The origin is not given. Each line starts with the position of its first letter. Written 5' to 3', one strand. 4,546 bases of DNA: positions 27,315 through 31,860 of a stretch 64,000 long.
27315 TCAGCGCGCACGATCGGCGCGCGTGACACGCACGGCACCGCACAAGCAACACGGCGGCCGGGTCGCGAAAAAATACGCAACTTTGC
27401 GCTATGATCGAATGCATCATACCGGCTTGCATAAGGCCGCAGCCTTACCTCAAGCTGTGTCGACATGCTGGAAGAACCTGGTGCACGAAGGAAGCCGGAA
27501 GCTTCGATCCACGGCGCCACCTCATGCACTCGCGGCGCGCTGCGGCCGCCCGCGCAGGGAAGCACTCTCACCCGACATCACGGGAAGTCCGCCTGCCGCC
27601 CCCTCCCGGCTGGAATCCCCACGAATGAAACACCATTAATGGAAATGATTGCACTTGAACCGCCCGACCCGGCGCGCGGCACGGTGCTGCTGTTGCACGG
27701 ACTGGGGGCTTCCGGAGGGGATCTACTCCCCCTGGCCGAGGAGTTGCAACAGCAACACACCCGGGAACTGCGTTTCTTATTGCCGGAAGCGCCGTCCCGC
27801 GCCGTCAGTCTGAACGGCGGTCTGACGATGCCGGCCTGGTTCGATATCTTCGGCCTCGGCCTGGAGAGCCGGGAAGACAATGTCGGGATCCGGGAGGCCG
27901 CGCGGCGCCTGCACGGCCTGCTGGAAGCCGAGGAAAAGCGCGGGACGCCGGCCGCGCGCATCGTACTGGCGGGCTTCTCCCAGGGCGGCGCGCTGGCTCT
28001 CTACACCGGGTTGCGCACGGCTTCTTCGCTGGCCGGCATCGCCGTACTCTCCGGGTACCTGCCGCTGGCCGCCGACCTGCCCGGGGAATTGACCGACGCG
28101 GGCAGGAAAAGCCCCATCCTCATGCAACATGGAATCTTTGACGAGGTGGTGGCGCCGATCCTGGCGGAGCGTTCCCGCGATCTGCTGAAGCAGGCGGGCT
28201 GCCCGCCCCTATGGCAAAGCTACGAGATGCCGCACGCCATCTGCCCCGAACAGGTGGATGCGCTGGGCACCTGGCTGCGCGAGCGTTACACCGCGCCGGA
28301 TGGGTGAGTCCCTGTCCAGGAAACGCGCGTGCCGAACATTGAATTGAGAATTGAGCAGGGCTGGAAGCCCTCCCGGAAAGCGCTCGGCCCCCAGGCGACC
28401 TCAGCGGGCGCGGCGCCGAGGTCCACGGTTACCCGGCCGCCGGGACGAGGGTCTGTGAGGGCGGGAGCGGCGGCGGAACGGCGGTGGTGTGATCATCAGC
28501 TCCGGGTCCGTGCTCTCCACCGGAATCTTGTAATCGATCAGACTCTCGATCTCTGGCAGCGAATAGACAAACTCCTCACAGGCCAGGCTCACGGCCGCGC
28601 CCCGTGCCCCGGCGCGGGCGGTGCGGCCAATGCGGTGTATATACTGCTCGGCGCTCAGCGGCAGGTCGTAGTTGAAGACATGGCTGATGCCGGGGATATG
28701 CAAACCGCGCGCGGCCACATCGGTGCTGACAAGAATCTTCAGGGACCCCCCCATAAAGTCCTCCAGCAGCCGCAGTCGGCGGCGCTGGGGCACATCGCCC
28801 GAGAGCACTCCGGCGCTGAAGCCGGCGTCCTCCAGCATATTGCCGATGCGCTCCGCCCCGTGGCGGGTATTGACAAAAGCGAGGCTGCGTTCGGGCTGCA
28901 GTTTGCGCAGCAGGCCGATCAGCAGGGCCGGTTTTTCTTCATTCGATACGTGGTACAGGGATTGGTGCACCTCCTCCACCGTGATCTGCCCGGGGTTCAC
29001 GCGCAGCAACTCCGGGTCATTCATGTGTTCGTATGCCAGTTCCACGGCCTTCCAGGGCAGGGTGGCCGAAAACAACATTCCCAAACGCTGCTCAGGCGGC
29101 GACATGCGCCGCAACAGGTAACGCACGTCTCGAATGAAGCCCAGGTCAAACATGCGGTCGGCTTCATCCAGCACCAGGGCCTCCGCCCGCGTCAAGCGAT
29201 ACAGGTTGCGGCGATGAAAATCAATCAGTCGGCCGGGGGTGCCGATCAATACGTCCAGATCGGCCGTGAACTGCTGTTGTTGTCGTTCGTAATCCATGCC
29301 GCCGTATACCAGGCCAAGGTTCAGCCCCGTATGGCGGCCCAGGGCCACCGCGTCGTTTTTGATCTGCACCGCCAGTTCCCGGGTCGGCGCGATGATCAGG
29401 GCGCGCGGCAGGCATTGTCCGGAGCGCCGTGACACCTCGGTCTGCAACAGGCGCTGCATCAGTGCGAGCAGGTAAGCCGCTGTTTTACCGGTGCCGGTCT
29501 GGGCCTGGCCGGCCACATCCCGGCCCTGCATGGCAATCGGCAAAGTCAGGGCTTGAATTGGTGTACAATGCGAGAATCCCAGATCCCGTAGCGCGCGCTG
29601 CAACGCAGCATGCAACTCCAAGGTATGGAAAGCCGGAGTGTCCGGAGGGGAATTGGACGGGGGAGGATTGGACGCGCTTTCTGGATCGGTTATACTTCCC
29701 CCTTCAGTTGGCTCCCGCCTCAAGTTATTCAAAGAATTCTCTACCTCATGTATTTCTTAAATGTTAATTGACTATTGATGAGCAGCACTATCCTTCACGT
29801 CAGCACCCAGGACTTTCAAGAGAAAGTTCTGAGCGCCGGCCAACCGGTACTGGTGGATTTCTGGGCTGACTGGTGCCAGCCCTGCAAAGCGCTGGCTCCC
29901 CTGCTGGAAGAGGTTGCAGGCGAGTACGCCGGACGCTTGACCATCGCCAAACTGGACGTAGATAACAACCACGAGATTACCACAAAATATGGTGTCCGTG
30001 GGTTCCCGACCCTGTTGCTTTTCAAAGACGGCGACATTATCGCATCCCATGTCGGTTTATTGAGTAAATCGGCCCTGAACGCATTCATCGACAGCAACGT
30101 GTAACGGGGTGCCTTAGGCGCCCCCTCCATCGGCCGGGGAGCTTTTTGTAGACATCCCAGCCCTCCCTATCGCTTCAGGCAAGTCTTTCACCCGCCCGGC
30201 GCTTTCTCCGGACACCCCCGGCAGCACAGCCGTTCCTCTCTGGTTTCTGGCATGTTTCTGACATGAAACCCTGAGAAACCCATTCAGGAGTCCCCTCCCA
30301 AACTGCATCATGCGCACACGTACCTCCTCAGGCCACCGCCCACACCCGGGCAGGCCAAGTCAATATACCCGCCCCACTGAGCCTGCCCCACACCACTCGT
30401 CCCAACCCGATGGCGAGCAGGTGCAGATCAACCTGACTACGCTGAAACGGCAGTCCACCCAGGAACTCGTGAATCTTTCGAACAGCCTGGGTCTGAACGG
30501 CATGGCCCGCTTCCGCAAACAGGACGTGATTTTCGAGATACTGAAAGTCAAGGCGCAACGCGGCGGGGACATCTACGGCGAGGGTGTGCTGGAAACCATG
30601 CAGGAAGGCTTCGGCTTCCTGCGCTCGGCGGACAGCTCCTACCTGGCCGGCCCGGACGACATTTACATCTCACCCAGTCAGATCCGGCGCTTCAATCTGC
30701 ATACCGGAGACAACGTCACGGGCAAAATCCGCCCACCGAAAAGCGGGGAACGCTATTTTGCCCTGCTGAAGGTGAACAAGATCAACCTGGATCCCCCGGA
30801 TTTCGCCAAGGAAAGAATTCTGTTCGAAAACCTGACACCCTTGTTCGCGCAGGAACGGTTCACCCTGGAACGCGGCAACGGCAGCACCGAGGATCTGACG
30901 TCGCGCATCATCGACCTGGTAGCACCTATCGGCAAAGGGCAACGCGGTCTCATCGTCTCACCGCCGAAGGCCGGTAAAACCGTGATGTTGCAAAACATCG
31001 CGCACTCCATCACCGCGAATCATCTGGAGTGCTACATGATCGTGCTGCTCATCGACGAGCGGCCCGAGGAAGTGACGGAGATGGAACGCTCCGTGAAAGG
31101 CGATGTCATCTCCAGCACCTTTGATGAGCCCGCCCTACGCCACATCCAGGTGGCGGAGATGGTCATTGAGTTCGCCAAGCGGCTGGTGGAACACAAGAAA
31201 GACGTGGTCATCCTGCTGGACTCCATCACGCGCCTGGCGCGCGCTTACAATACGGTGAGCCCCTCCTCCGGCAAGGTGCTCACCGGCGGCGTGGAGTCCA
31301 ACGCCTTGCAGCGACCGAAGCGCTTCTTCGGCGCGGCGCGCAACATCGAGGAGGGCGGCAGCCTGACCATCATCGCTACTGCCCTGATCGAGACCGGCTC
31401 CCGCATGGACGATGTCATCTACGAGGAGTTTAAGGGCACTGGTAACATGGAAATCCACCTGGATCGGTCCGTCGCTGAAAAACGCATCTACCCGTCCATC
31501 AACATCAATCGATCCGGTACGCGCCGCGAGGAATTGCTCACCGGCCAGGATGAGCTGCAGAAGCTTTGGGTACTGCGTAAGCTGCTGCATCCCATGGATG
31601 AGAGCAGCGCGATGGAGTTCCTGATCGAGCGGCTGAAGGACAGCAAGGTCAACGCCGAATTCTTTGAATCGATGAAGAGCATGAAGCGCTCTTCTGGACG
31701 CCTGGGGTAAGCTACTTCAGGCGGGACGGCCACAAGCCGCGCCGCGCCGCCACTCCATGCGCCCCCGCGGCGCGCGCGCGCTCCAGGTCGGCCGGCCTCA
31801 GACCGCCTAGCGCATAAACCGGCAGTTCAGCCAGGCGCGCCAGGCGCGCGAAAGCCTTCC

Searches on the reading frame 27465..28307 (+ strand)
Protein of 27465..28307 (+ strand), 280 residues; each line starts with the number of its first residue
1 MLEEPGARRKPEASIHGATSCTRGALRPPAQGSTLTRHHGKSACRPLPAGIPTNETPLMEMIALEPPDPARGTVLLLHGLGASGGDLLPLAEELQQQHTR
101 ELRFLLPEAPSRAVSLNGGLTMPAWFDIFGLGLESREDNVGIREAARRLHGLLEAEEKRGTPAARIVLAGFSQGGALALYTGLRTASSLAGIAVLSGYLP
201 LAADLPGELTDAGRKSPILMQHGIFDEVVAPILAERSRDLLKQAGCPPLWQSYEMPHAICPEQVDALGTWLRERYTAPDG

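Call 7: search_protein_families(library=pfam, proteins=[window:27465-28307:+], max_evalue=0.01)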
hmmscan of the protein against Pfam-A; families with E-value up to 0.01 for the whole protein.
window:27465-28307:+ (280 aa): 6 families
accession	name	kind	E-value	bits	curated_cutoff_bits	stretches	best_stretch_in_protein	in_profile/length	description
PF02230.22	Abhydrolase_2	-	2.2e-43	149.1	23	1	65-272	8-214/217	Phospholipase/Carboxylesterase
PF12697.13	Abhydrolase_6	-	2.5e-06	28.8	26.3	1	74-238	1-149/217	Alpha/beta hydrolase family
PF12146.15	Hydrolase_4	-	2.1e-05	24.4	27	0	160-199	72-111/239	Serine aminopeptidase, S33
PF00561.26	Abhydrolase_1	-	0.0007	19.8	25.8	0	160-200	65-103/245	alpha/beta hydrolase fold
PF07859.19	Abhydrolase_3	-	0.0026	18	25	1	143-210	50-120/210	alpha/beta hydrolase fold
PF00756.26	Esterase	-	0.0054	17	22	1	156-204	109-155/251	Putative esterase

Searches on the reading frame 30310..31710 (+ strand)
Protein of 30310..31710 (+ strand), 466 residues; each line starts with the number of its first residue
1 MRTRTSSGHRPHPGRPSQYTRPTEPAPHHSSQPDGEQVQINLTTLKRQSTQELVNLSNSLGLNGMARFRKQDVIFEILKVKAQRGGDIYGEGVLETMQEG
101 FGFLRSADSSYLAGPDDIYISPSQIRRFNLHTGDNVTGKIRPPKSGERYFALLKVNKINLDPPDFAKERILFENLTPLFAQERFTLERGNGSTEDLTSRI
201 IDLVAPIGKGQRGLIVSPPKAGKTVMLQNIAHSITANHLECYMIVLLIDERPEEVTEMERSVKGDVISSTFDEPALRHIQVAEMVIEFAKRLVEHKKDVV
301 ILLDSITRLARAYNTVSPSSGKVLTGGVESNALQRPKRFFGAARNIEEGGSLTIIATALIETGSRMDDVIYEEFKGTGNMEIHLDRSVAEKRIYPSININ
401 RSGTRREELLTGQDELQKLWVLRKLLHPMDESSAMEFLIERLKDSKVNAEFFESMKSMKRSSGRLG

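Call 7: search_protein_families(library=pfam, proteins=[window:30310-31710:+], max_evalue=0.01)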
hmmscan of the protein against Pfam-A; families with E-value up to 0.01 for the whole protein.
window:30310-31710:+ (466 aa): 6 families
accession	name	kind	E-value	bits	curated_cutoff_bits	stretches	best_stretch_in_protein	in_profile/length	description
PF07497.18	Rho_RNA_bind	-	1.4e-31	108.5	27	1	91-163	2-72/73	Rho termination factor, RNA-binding domain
PF00006.31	ATP-synt_ab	-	1.3e-29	103.8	29.5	1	199-402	3-211/213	ATP synthase alpha/beta family, nucleotide-binding domain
PF07498.18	Rho_N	-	2.3e-11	43.9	24.9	1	45-86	2-43/43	Rho termination factor, N-terminal domain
PF08206.17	OB_RNB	-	0.00038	20.5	24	1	92-145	1-47/58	Ribonuclease B OB domain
PF22707.2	S1CSD-TOTE-2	-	0.00042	20.7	27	1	91-139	4-41/60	S1/CSD-like domain 2 of the TOTE conflict systems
PF05729.18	NACHT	-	0.0043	17.3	26.7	1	222-314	12-98/167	NACHT domain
